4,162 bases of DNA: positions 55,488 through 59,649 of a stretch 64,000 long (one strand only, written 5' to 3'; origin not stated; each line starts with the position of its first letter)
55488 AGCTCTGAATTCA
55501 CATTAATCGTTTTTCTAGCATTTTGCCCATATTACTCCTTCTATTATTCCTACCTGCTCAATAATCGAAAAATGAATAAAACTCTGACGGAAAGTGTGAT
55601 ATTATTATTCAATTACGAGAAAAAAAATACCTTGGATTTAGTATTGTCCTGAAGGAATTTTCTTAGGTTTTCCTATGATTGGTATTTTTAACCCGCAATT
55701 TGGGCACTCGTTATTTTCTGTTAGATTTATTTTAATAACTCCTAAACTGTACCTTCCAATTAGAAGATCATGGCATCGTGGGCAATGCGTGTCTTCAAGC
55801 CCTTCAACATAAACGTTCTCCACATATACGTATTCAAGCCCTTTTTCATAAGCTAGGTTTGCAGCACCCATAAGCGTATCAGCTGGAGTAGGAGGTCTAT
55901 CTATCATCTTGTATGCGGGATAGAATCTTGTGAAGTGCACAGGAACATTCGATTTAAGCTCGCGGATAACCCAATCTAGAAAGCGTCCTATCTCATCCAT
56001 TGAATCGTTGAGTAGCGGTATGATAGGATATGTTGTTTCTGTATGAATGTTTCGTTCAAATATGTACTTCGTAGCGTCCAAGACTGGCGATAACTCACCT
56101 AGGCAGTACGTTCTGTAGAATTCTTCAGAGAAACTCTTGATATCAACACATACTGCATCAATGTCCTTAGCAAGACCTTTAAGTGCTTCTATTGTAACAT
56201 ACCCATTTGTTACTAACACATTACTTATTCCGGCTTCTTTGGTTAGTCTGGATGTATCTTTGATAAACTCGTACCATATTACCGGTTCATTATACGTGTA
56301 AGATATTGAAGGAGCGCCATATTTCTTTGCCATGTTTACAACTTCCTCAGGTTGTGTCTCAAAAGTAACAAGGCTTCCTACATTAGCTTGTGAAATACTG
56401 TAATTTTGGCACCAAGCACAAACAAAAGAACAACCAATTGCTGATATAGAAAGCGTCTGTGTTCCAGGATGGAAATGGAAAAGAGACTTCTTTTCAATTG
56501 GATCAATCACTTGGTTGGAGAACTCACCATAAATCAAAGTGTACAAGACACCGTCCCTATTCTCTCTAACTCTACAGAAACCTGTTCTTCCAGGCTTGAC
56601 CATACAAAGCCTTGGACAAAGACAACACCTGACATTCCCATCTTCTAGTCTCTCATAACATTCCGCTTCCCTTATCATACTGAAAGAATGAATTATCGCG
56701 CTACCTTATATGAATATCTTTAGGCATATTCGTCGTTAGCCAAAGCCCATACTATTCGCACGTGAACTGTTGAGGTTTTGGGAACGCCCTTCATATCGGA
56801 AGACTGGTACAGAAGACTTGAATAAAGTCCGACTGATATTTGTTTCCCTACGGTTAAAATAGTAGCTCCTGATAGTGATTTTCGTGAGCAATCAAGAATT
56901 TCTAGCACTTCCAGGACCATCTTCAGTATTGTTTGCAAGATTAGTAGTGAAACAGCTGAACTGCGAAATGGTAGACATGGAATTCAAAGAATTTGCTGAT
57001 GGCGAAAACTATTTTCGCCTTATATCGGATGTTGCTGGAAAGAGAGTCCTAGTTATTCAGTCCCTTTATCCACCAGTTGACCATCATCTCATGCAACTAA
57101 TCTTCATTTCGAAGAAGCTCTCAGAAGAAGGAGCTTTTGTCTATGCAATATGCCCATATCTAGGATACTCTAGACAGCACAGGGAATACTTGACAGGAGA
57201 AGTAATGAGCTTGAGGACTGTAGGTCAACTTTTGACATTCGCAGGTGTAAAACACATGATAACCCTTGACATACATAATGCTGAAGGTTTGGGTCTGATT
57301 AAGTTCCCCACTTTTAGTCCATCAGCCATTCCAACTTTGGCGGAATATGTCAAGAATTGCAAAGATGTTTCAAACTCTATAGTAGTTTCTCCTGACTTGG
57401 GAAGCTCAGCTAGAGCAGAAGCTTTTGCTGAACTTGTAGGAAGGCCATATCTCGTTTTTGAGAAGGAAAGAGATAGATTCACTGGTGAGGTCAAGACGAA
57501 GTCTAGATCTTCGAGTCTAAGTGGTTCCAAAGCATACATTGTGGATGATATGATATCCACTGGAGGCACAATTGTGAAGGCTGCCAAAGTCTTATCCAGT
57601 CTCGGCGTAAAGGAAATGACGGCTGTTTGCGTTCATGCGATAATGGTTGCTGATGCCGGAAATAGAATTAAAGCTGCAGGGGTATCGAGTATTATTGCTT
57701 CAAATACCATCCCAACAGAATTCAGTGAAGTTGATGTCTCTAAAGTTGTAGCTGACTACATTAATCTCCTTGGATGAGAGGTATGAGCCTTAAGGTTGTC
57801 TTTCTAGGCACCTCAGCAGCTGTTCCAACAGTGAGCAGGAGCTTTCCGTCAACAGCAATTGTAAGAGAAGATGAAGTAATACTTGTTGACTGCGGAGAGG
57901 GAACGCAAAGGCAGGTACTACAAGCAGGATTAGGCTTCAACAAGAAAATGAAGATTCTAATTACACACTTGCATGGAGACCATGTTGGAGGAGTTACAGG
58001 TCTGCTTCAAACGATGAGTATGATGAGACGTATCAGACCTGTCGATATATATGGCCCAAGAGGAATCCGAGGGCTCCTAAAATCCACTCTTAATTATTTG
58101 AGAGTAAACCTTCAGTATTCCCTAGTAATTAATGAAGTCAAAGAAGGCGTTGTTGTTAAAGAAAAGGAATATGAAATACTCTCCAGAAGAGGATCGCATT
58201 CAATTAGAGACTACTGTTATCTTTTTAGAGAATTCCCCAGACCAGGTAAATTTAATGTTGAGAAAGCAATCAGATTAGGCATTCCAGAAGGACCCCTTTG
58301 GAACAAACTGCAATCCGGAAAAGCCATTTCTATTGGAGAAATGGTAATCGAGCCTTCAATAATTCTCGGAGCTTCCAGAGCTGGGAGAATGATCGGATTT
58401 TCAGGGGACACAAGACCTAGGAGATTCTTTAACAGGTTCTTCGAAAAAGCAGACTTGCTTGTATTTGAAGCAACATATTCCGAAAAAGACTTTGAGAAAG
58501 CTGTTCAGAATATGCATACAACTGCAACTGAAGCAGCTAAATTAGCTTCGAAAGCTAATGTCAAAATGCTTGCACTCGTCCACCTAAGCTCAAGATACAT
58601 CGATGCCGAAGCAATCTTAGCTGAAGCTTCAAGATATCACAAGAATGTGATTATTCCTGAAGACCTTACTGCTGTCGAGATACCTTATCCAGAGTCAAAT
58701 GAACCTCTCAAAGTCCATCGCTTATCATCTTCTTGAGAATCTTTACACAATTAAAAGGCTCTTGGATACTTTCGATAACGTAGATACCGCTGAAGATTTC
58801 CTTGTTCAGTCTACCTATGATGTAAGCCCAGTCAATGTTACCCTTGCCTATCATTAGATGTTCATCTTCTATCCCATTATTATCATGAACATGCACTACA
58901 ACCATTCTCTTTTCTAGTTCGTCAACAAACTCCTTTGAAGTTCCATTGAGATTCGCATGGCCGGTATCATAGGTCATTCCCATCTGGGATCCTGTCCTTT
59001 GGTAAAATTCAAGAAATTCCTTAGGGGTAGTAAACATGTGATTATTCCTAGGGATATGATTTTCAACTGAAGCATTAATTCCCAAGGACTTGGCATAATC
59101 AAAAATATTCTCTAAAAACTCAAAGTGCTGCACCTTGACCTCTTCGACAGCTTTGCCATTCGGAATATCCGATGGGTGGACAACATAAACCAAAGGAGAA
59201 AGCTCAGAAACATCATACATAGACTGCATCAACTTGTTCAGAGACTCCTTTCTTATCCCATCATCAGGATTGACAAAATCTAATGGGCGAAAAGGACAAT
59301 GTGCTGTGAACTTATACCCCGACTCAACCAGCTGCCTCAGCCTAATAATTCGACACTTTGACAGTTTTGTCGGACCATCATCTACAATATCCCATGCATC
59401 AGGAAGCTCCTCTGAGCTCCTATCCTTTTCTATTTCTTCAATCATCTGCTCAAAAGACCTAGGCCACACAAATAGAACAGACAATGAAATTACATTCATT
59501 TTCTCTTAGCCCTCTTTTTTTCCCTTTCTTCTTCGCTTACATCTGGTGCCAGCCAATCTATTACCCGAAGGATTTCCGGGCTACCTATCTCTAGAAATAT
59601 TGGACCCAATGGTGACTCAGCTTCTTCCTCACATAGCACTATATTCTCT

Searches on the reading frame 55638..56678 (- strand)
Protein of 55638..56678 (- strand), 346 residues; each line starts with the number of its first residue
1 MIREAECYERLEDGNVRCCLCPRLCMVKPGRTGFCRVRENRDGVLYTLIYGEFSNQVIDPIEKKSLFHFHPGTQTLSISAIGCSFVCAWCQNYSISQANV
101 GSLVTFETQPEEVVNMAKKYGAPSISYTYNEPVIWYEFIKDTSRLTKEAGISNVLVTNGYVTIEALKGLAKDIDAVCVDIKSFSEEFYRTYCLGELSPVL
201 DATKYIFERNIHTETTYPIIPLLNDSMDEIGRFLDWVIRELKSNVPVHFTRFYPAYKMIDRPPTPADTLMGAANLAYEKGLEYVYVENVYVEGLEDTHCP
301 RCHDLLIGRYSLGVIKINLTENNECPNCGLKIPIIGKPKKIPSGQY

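Call 84: search_protein_families(library=pfam, proteins=[window:55638-56678:-], max_evalue=0.0001)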
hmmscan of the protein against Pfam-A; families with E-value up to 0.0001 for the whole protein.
window:55638-56678:- (346 aa): 1 family
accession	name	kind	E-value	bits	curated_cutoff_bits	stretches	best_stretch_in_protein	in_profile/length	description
PF04055.27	Radical_SAM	-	9.6e-19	68.6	29.5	1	81-236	5-165/166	Radical SAM superfamily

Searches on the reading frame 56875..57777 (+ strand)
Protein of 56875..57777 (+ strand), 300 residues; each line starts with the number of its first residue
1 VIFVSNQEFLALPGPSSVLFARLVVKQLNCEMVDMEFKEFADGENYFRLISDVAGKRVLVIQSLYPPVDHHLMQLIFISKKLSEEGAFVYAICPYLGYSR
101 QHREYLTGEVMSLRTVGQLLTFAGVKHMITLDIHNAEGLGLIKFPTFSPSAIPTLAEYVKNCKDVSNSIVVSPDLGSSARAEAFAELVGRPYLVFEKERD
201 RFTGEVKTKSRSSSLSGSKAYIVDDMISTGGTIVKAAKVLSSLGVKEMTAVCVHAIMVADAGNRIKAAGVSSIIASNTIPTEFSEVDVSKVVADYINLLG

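Call 84: search_protein_families(library=pfam, proteins=[window:56875-57777:+], max_evalue=0.0001)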
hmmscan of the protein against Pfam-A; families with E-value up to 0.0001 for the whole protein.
window:56875-57777:+ (300 aa): 4 families
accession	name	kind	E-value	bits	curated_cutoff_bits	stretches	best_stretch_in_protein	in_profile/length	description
PF13793.12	Pribosyltran_N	-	9.3e-23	80.8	25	1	15-124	7-117/117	N-terminal domain of ribose phosphate pyrophosphokinase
PF00156.33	Pribosyltran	-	9.8e-13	48.1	26.3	1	158-260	22-130/158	Phosphoribosyl transferase domain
PF14572.12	Pribosyl_synth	-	2.5e-12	47.6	27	1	215-292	81-158/184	Phosphoribosyl synthetase-associated domain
PF14681.12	UPRTase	-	3.9e-05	23.7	27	1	213-262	116-165/206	Uracil phosphoribosyltransferase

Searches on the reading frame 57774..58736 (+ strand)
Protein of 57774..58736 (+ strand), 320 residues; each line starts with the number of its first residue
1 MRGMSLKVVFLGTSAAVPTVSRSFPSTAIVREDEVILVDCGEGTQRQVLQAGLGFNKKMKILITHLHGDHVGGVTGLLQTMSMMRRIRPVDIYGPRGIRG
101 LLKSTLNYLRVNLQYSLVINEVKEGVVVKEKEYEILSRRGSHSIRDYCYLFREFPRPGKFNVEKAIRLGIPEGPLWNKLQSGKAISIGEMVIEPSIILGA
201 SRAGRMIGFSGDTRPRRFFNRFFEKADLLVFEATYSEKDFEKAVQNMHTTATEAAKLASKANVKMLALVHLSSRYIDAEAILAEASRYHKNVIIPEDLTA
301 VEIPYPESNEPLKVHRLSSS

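Call 84: search_protein_families(library=pfam, proteins=[window:57774-58736:+], max_evalue=0.0001)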
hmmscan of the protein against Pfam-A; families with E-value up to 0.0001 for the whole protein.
window:57774-58736:+ (320 aa): 3 families
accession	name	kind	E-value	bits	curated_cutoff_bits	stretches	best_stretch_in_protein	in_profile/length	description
PF12706.13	Lactamase_B_2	-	4.5e-14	53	27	1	36-126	3-94/200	Beta-lactamase superfamily domain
PF00753.33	Lactamase_B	-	1.8e-10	41.6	22.7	1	26-80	8-66/196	Metallo-beta-lactamase superfamily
PF23023.1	Anti-Pycsar_Apyc1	-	2.9e-06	27.4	50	1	4-75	1-71/250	Anti-Pycsar protein Apyc1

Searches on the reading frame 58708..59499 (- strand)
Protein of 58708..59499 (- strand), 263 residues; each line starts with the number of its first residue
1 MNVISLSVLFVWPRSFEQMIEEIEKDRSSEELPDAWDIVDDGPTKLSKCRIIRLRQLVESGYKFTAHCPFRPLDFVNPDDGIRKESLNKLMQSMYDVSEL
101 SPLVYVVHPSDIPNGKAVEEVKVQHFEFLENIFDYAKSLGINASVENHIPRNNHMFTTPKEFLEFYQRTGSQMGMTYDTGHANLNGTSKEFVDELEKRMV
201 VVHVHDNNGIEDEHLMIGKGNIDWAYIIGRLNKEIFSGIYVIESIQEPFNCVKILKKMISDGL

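Call 84: search_protein_families(library=pfam, proteins=[window:58708-59499:-], max_evalue=0.0001)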
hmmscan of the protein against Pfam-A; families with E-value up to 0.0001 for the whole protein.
window:58708-59499:- (263 aa): 1 family
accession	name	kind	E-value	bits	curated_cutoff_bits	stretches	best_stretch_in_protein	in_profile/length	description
PF01261.30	AP_endonuc_2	-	5.2e-29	102.1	31.1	1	46-245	25-230/249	Xylose isomerase-like TIM barrel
